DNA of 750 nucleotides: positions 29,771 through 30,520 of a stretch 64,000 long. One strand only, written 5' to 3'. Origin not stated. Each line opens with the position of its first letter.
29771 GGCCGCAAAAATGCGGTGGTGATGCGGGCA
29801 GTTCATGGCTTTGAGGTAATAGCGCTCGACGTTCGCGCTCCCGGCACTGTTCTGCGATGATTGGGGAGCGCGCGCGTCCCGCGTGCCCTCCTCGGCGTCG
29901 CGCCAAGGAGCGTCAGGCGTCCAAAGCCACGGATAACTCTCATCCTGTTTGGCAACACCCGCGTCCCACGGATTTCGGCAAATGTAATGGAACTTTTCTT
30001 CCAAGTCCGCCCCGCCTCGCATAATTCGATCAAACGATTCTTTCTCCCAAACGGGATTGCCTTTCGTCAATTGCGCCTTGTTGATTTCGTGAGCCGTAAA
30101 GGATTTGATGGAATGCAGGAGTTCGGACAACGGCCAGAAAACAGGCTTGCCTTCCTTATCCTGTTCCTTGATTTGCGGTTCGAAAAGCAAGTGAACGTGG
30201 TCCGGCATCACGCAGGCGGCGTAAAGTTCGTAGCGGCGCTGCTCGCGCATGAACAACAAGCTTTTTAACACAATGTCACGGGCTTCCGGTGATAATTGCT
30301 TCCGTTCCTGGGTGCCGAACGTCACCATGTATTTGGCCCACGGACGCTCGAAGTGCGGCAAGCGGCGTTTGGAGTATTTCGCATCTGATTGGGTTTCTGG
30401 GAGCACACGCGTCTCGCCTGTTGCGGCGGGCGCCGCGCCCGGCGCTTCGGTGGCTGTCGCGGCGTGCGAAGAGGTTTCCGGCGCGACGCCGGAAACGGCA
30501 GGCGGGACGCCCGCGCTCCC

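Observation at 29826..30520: Complete HUH/Y1 (RAYT-like) transposase domain translated in frame inside the catalytic core of threonyl-tRNA synthetase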

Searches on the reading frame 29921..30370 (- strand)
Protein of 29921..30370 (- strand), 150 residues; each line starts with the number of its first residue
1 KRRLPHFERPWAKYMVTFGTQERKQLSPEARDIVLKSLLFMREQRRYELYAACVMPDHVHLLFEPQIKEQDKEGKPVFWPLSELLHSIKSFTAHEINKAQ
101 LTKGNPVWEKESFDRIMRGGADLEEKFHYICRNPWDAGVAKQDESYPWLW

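Call 33: find_related_loci(query=A1, collection=genome_contigs, flank=4000)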
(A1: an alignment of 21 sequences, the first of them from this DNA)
Query A1 (150 aa) in genome_contigs; peptide patterns used: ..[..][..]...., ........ (x = any residue, [..] = any of these).
455 stretches matched a pattern; 429 encode a relative of the query (tblastn E <= 1e-3); the best 80 are kept; 80 distinct loci.
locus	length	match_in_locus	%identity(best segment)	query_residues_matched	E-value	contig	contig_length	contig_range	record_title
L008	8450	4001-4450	88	1-150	3e-92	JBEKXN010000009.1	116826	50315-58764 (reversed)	MAG: Verrucomicrobiota bacterium isolate SPRUCE 652 SPRUCE_652_9, whole genome shotgun sequence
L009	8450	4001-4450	88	1-150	3e-91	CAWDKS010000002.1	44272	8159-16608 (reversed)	MAG: uncultured Verrucomicrobiae bacterium isolate MFD09286.bin.1.254 genome assembly, contig: contig_27512, whole genom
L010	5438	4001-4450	85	1-150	4e-90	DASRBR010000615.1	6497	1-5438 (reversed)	MAG TPA_asm: Verrucomicrobiia bacterium isolate SMAG_U9932 k141_241008, whole genome shotgun sequence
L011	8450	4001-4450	84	1-150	4e-89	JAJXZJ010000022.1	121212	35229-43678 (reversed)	MAG: bacterium isolate BP7.bin47 NODE_145_length_121212_cov_2.807871, whole genome shotgun sequence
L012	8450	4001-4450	86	1-150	6e-88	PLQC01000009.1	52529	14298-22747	MAG: Limisphaerales bacterium isolate bog_1460 73.20120700_S2X.40_contig_2190, whole genome shotgun sequence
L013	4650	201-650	83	1-150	3e-87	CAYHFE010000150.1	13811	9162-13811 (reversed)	MAG TPA_asm: uncultured Verrucomicrobiota bacterium isolate ERP119702_co1_132 genome assembly, contig: NODE_5459_length_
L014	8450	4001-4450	85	1-150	3e-87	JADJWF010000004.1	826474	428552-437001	MAG: Verrucomicrobia bacterium isolate Kalu_18-Q3-R12-55_BAT3C.19 tig00001690-10-8244670, whole genome shotgun sequence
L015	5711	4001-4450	81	1-150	3e-85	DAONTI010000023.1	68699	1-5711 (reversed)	MAG TPA_asm: Verrucomicrobiota bacterium isolate AMR_MDS_4256 NODE_420_length_68699_cov_28.522303, whole genome shotgun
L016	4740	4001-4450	80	1-150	4e-85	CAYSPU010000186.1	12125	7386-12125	MAG TPA_asm: uncultured Verrucomicrobiota bacterium isolate SRP263991_co5_69 genome assembly, contig: NODE_10302_length_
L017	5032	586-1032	81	1-150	8e-85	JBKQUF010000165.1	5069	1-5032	MAG: Limisphaerales bacterium isolate SEr2D2E2F__bin_123 SEr2D2E2F_000000172426, whole genome shotgun sequence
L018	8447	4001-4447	80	1-150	3e-84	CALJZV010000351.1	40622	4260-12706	MAG TPA_asm: uncultured Verrucomicrobiales bacterium isolate SRR7515931_bin.121_CONCOCT_v1.1_MAG genome assembly, contig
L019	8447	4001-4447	79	1-150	3e-84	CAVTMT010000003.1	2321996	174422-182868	MAG: uncultured bacterium isolate MFD05942.bin.1.375 genome assembly, contig: contig_21679, whole genome shotgun sequenc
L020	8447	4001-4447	79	1-150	3e-83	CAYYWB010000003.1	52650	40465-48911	MAG TPA_asm: uncultured Bifidobacteriaceae bacterium isolate binchicken_co3_427 genome assembly, contig: NODE_1795_lengt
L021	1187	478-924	79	1-150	8e-89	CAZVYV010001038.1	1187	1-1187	MAG TPA_asm: uncultured Terracidiphilus sp. isolate binchicken_co162_315 genome assembly, contig: NODE_548886_length_118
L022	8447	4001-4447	78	1-150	2e-81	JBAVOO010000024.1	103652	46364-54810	MAG: Verrucomicrobiia bacterium isolate MFD03092_ilm_asm_bin27 k127_234135, whole genome shotgun sequence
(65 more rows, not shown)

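Call 53: search_solved_structures(query=A1, max_evalue=1, show_alignments=2)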
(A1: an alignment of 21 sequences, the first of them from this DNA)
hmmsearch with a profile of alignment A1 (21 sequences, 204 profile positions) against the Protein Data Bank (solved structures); distinct sequences matched with E-value up to 1: 7.
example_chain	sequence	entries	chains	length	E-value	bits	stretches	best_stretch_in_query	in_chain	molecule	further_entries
4er8_A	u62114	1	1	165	0.013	18.2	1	57-179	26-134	TnpArep for protein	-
2fyx_A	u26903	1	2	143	0.025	17.3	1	46-96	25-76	transposase, putative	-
2xm3_A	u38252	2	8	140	0.099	15.4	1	51-100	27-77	TRANSPOSASE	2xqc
2xo6_A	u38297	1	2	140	0.1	15.3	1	51-100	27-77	TRANSPOSASE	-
2xma_A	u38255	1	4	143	0.1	15.3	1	51-100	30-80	TRANSPOSASE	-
2f4f_A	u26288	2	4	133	0.12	15.1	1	49-96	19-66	Transposase, putative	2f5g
2ec2_A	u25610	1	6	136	0.14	14.9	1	49-96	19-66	136aa long hypothetical transposase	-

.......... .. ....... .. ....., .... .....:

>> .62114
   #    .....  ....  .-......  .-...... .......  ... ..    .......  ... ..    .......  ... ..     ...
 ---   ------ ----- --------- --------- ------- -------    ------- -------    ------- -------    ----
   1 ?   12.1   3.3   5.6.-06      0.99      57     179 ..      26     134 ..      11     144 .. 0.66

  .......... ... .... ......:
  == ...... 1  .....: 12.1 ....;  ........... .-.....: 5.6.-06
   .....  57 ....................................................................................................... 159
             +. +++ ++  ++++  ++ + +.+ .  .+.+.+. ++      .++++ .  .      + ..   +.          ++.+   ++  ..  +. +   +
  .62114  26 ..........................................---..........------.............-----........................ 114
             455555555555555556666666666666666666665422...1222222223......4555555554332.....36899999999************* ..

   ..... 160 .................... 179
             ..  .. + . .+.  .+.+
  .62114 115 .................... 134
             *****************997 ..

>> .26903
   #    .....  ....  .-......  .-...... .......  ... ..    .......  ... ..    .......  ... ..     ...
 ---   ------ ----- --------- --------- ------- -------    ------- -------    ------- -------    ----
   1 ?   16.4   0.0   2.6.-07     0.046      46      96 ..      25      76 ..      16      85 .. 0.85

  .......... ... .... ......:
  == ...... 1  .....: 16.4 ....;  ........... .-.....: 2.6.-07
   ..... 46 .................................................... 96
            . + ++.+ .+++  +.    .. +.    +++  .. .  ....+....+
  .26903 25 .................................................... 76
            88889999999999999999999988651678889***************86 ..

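Call 90: search_protein_representatives(protein=window:29921-30370:-)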
Query: 150 residues. Proteins with E-value up to 0.001 (for the whole library): 5126; up to 1e-10: 1014; up to 1e-30: 65. The best 150 are listed.
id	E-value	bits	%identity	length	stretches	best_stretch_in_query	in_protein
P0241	1.5e-66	239.7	70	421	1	1-150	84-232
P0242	5.7e-64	231.3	68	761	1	1-150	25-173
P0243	7.5e-64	230.9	68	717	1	1-150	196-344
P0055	1.3e-60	220.4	65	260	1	1-150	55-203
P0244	2.6e-60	219.4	66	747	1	1-150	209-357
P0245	6.5e-60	218.1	66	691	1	1-150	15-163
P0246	9.1e-60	217.7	66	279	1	1-150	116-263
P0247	9.3e-58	211.1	77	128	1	15-137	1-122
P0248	1.7e-57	210.3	64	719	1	1-150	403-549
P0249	7.6e-57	208.2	63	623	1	1-150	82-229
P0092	8.5e-57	208.0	64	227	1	1-150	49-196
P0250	5.2e-55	202.2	59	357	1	1-150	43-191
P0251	1.8e-54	200.4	61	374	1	1-150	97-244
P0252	1.9e-54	200.4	57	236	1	2-150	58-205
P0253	7.0e-54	198.5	66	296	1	1-136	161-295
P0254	1.8e-53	197.2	61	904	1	1-150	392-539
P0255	1.2e-52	194.6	59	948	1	1-150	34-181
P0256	1.6e-52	194.1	59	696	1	4-149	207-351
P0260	7.2e-51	188.7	59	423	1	1-149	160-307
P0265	1.0e-49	185.0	57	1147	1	1-150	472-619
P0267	5.7e-49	182.6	57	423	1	2-148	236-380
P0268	1.0e-47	178.5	60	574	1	1-150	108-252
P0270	1.0e-46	175.2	55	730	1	1-150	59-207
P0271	4.9e-46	173.0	58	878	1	1-150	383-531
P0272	6.4e-46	172.7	53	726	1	1-150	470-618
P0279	4.0e-42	160.3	55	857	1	1-150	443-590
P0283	2.0e-40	154.8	56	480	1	15-150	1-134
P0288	2.2e-37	144.9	57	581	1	1-118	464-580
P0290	1.4e-36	142.3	55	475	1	1-146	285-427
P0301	2.4e-31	125.3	56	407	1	1-116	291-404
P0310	7.0e-30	120.5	50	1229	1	2-150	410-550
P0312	1.7e-29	119.2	49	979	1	1-150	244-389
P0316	2.1e-28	115.8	47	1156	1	1-150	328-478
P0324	2.7e-27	112.1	42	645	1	2-149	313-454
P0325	3.0e-27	112.0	42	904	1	3-149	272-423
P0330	6.8e-27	110.8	38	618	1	1-150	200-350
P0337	3.7e-26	108.4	44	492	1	1-149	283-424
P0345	1.2e-25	106.8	45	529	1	1-148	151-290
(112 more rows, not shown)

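Call 91: search_protein_families(library=pfam, proteins=[P0241, P0242, P0243, P0244, P0245, P0248, P0249, P0254, P0255, P0256], max_evalue=0.00001)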
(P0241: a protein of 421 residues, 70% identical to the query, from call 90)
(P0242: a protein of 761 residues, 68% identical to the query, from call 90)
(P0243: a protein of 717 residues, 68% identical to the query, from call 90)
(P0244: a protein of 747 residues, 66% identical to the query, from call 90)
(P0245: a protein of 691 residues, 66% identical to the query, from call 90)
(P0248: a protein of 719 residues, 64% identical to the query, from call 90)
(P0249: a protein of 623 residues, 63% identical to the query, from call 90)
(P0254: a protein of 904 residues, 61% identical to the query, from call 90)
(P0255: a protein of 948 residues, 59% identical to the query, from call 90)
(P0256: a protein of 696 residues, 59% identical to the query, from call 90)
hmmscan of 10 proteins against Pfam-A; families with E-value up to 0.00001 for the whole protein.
P0241 (421 aa): 2 families
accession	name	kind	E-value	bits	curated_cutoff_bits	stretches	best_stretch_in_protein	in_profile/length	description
PF01411.24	tRNA-synt_2c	-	5.1e-38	131.4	30.3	2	267-407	379-531/552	tRNA synthetases class II (A)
PF01797.21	Y1_Tnp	-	1.2e-07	32.4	23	1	96-194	6-96/121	Transposase IS200 like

P0242 (761 aa): 4 families
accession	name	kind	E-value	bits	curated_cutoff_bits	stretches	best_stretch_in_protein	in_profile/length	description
PF01411.24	tRNA-synt_2c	-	1.9e-32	113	30.3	1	229-372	377-533/552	tRNA synthetases class II (A)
PF07973.19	tRNA_SAD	-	3.6e-17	62.5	24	1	530-580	1-44/44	Threonyl and Alanyl tRNA synthetase second additional domain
PF02272.25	DHHA1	-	8.5e-13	49.1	25.9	1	657-757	4-101/102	DHHA1 domain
PF01797.21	Y1_Tnp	-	3.8e-08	33.9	23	1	37-125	6-85/121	Transposase IS200 like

P0243 (717 aa): 4 families
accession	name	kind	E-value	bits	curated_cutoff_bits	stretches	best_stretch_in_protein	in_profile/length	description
PF01411.24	tRNA-synt_2c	-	5.1e-22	78.6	30.3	1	1-120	404-536/552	tRNA synthetases class II (A)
PF07973.19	tRNA_SAD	-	2e-16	60.1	24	1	492-542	1-44/44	Threonyl and Alanyl tRNA synthetase second additional domain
PF02272.25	DHHA1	-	2.4e-13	50.8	25.9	1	620-716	5-100/102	DHHA1 domain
PF01797.21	Y1_Tnp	-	1.7e-07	31.8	23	1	208-304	6-99/121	Transposase IS200 like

P0244 (747 aa): 3 families
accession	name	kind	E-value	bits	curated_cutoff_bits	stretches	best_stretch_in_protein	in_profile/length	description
PF01411.24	tRNA-synt_2c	-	2.1e-84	284.5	30.3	2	17-174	233-378/552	tRNA synthetases class II (A)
PF07973.19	tRNA_SAD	-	1.6e-16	60.4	24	1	641-691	1-44/44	Threonyl and Alanyl tRNA synthetase second additional domain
PF01797.21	Y1_Tnp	-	5.8e-08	33.3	23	1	221-320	6-97/121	Transposase IS200 like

P0245 (691 aa): 4 families
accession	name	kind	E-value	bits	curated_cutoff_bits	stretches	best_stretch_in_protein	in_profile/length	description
PF01411.24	tRNA-synt_2c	-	9e-28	97.6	30.3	1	189-347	379-551/552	tRNA synthetases class II (A)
PF07973.19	tRNA_SAD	-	2.5e-17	63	24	1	445-495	1-44/44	Threonyl and Alanyl tRNA synthetase second additional domain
PF02272.25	DHHA1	-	1.3e-14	54.9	25.9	1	595-690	6-100/102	DHHA1 domain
PF01797.21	Y1_Tnp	-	7.5e-07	29.7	23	1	27-126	6-97/121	Transposase IS200 like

P0248 (719 aa): 3 families
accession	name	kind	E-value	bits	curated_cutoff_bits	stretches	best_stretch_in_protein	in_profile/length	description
PF00270.35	DEAD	-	1.1e-20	74.5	26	1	264-349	2-84/167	DEAD/DEAH box helicase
PF17191.10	RecG_wedge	-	4e-19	69.2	23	1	22-178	12-159/162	RecG wedge domain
PF04851.21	ResIII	-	2e-11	44.5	22.5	1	261-335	3-78/164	Type III restriction enzyme, res subunit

P0249 (623 aa): 2 families
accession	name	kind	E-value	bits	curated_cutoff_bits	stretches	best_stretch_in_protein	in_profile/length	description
PF01228.26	Gly_radical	-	3.9e-35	121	22.2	1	502-604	2-106/106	Glycine radical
PF02901.20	PFL-like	-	1.1e-20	74.3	24.3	1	407-485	570-647/647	Pyruvate formate lyase-like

P0254 (904 aa): 5 families
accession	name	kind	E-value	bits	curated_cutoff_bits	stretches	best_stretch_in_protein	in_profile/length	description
PF19833.4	RecG_dom3_C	-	2.1e-18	66.6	26.8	1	821-888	1-69/87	ATP-dependent DNA helicase RecG, domain 3, C-terminal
PF00270.35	DEAD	-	2.1e-17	63.8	26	1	269-349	4-81/167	DEAD/DEAH box helicase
PF00271.37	Helicase_C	-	3.9e-17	62.9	23.5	1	681-793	5-108/110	Helicase conserved C-terminal domain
PF17191.10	RecG_wedge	-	6.8e-16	58.7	23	1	16-176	8-159/162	RecG wedge domain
PF04851.21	ResIII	-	1e-09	38.9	22.5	0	266-338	5-78/164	Type III restriction enzyme, res subunit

P0255 (948 aa): 3 families
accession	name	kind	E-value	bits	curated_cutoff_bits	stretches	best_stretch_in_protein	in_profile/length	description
PF01411.24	tRNA-synt_2c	-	1.5e-76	258.6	30.3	2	255-386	259-390/552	tRNA synthetases class II (A)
PF07973.19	tRNA_SAD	-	2.9e-15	56.4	24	1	723-773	1-44/44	Threonyl and Alanyl tRNA synthetase second additional domain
PF02272.25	DHHA1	-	3.7e-11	43.8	25.9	1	851-946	5-99/102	DHHA1 domain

P0256 (696 aa): 2 families
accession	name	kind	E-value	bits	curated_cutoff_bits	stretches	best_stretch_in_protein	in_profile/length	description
PF01411.24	tRNA-synt_2c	-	2.2e-120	403.3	30.3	2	409-666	264-533/552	tRNA synthetases class II (A)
PF01797.21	Y1_Tnp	-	7.6e-06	26.5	23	0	216-310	6-92/121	Transposase IS200 like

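Call 92: search_protein_families(library=pfam, proteins=[P0260, P0265, P0267, P0268, P0270, P0271, P0272, P0279, P0283, P0288], max_evalue=0.00001)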
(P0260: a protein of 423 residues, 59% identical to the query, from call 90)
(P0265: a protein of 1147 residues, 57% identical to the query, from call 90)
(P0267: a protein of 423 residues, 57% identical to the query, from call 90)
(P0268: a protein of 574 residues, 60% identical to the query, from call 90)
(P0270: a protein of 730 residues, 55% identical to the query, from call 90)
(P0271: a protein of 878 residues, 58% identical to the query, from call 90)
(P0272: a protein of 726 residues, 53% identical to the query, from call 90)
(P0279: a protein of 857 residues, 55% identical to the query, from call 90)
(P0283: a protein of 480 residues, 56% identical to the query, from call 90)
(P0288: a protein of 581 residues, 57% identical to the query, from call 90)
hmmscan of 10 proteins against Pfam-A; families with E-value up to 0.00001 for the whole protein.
P0260 (423 aa): 1 family
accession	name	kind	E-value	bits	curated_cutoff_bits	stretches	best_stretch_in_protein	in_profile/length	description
PF01797.21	Y1_Tnp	-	1.1e-06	29.2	23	1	172-260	6-85/121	Transposase IS200 like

P0265 (1147 aa): 3 families
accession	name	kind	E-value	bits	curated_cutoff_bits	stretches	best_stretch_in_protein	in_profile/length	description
PF01411.24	tRNA-synt_2c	-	4.7e-177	590.3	30.3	2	5-410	1-375/552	tRNA synthetases class II (A)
PF02272.25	DHHA1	-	1.4e-15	58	25.9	1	1048-1146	4-101/102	DHHA1 domain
PF07973.19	tRNA_SAD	-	1.9e-15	57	24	1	899-942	1-44/44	Threonyl and Alanyl tRNA synthetase second additional domain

P0267 (423 aa): 1 family
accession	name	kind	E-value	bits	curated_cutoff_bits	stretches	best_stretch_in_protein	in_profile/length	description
PF07973.19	tRNA_SAD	-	3.1e-16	59.5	24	1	45-94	1-44/44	Threonyl and Alanyl tRNA synthetase second additional domain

P0268 (574 aa): 1 family
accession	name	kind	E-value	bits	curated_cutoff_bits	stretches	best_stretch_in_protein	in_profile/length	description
PF01411.24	tRNA-synt_2c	-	1.7e-53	182.5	30.3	2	279-438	379-551/552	tRNA synthetases class II (A)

P0270 (730 aa): 4 families
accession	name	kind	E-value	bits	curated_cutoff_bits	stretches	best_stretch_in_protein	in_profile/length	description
PF01411.24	tRNA-synt_2c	-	2.2e-32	112.8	30.3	1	231-387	379-533/552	tRNA synthetases class II (A)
PF07973.19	tRNA_SAD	-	9.2e-14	51.6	24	1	508-558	1-44/44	Threonyl and Alanyl tRNA synthetase second additional domain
PF02272.25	DHHA1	-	3.8e-09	37.4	25.9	1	638-730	6-94/102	DHHA1 domain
PF01797.21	Y1_Tnp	-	4.5e-07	30.5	23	1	71-159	6-85/121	Transposase IS200 like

P0271 (878 aa): 5 families
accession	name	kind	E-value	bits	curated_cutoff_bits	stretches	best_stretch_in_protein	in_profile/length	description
PF00270.35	DEAD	-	2.2e-21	76.7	26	1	259-346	1-85/167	DEAD/DEAH box helicase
PF00271.37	Helicase_C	-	3.5e-18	66.3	23.5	1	660-768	11-108/110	Helicase conserved C-terminal domain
PF19833.4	RecG_dom3_C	-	3.4e-13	49.9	26.8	1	796-859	1-65/87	ATP-dependent DNA helicase RecG, domain 3, C-terminal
PF17191.10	RecG_wedge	-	2.2e-12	47.3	23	1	6-157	13-152/162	RecG wedge domain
PF04851.21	ResIII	-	1.5e-10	41.7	22.5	1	257-331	3-78/164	Type III restriction enzyme, res subunit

P0272 (726 aa): 1 family
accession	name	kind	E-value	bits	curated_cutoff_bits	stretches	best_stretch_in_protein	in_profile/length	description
PF01411.24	tRNA-synt_2c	-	7.9e-156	520.2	30.3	2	5-444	1-375/552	tRNA synthetases class II (A)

P0279 (857 aa): 2 families
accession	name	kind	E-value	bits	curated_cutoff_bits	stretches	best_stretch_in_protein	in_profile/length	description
PF01411.24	tRNA-synt_2c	-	1.9e-178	594.9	30.3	2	5-412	1-374/552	tRNA synthetases class II (A)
PF01797.21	Y1_Tnp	-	7.6e-07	29.7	23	1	455-558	6-107/121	Transposase IS200 like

P0283 (480 aa): 3 families
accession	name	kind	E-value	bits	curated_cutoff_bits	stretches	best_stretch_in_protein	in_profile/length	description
PF00271.37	Helicase_C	-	3.8e-19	69.4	23.5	1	250-369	2-108/110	Helicase conserved C-terminal domain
PF19833.4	RecG_dom3_C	-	6.7e-14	52.1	26.8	1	397-467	1-72/87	ATP-dependent DNA helicase RecG, domain 3, C-terminal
PF00270.35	DEAD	-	2e-06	28.1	26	1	157-218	94-164/167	DEAD/DEAH box helicase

P0288 (581 aa): 1 family
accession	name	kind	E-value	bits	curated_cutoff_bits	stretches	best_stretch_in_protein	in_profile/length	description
PF01411.24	tRNA-synt_2c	-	1.4e-142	476.5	30.3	1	6-422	1-377/552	tRNA synthetases class II (A)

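Call 93: search_protein_families(library=pfam, proteins=[P0290, P0301, P0310, P0312, P0316, P0324, P0325, P0330, P0337, P0345], max_evalue=0.00001)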
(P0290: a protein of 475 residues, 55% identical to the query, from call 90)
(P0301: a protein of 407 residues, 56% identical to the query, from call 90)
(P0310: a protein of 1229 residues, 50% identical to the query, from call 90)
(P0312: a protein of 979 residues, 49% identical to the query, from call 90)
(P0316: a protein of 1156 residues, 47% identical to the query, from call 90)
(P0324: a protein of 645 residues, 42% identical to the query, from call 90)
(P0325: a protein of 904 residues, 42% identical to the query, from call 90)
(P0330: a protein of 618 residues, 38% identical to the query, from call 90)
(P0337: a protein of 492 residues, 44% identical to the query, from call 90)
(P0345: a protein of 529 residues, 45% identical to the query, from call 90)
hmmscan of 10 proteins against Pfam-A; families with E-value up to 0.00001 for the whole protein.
P0290 (475 aa): 1 family
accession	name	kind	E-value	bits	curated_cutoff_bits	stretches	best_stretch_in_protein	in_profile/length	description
PF01411.24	tRNA-synt_2c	-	4e-22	78.9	30.3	1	2-124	159-266/552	tRNA synthetases class II (A)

P0301 (407 aa): 1 family
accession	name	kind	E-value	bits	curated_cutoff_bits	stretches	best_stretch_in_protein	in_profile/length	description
PF01411.24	tRNA-synt_2c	-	3.1e-65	221.2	30.3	1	2-233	159-362/552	tRNA synthetases class II (A)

P0310 (1229 aa): 4 families
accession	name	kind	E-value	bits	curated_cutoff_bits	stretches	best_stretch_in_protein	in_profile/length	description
PF00133.28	tRNA-synt_1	-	1.7e-87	294.3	22.7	2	591-841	209-413/414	tRNA synthetases class I (I, L, M and V)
PF08264.19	Anticodon_1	-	9.2e-38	129.9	25.1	1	953-1106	1-145/148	Anticodon-binding domain of tRNA ligase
PF10458.14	Val_tRNA-synt_C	-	1.8e-17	63.8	25.9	1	1166-1229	3-66/66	Valyl tRNA synthetase tRNA binding arm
PF09334.17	tRNA-synt_1g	-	1.1e-12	47.9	20.1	0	789-841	315-366/391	tRNA synthetases class I (M)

P0312 (979 aa): 7 families
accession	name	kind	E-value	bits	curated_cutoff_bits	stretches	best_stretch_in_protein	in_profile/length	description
PF17764.6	PriA_3primeBD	-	1.2e-25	89.6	22.7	1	4-99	1-96/96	3'DNA-binding domain (3'BD)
PF00270.35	DEAD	-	7.1e-20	71.8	26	1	427-574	17-162/167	DEAD/DEAH box helicase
PF18074.6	PriA_C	-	1.3e-13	52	26.9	1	918-975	37-95/95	Primosomal protein N C-terminal domain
PF04851.21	ResIII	-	2.5e-13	50.7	22.5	1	423-572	22-163/164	Type III restriction enzyme, res subunit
PF00271.37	Helicase_C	-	2.2e-12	47.6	23.5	1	700-805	17-108/110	Helicase conserved C-terminal domain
PF18319.7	Zn_ribbon_PriA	-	4.1e-08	33.5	26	1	661-687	1-27/27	PriA DNA helicase Cys-rich region (CRR) domain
PF01797.21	Y1_Tnp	-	3e-07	31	23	1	255-370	5-119/121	Transposase IS200 like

P0316 (1156 aa): 3 families
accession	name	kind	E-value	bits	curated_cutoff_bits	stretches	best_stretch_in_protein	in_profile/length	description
PF01411.24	tRNA-synt_2c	-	6.9e-186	619.5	30.3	2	5-285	1-264/552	tRNA synthetases class II (A)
PF07973.19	tRNA_SAD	-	1.3e-17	63.9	24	1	935-985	1-44/44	Threonyl and Alanyl tRNA synthetase second additional domain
PF02272.25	DHHA1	-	1.9e-14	54.4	25.9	1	1052-1151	5-101/102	DHHA1 domain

P0324 (645 aa): 2 families
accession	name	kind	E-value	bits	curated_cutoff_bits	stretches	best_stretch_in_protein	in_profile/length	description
PF01797.21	Y1_Tnp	-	1.2e-08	35.5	23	1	325-436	7-119/121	Transposase IS200 like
PF01555.25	N6_N4_Mtase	-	4.7e-08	33.7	26.7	1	135-186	159-205/221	DNA methylase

P0325 (904 aa): 1 family
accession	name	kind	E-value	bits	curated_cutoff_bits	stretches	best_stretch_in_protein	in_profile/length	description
PF01555.25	N6_N4_Mtase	-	9e-20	72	26.7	2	113-163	159-204/221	DNA methylase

P0330 (618 aa): 1 family
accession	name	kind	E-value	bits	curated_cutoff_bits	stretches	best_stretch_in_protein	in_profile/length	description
PF08241.18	Methyltransf_11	-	6.1e-07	30.4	21.2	0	550-571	73-93/95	Methyltransferase domain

P0337 (492 aa): 1 family
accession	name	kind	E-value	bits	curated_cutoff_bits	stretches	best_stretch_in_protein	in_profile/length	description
PF06634.17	DUF1156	-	2.5e-27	95.2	24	1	11-80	1-71/73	Protein of unknown function (DUF1156)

P0345 (529 aa): 1 family
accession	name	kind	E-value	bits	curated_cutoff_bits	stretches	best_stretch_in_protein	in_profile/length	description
PF00133.28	tRNA-synt_1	-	8.4e-25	87.8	22.7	2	312-364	209-261/414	tRNA synthetases class I (I, L, M and V)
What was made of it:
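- Hosts are enriched for nucleic-acid enzymes: aaRS, RecG, PriA, DNA methylases (calls 91-93).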
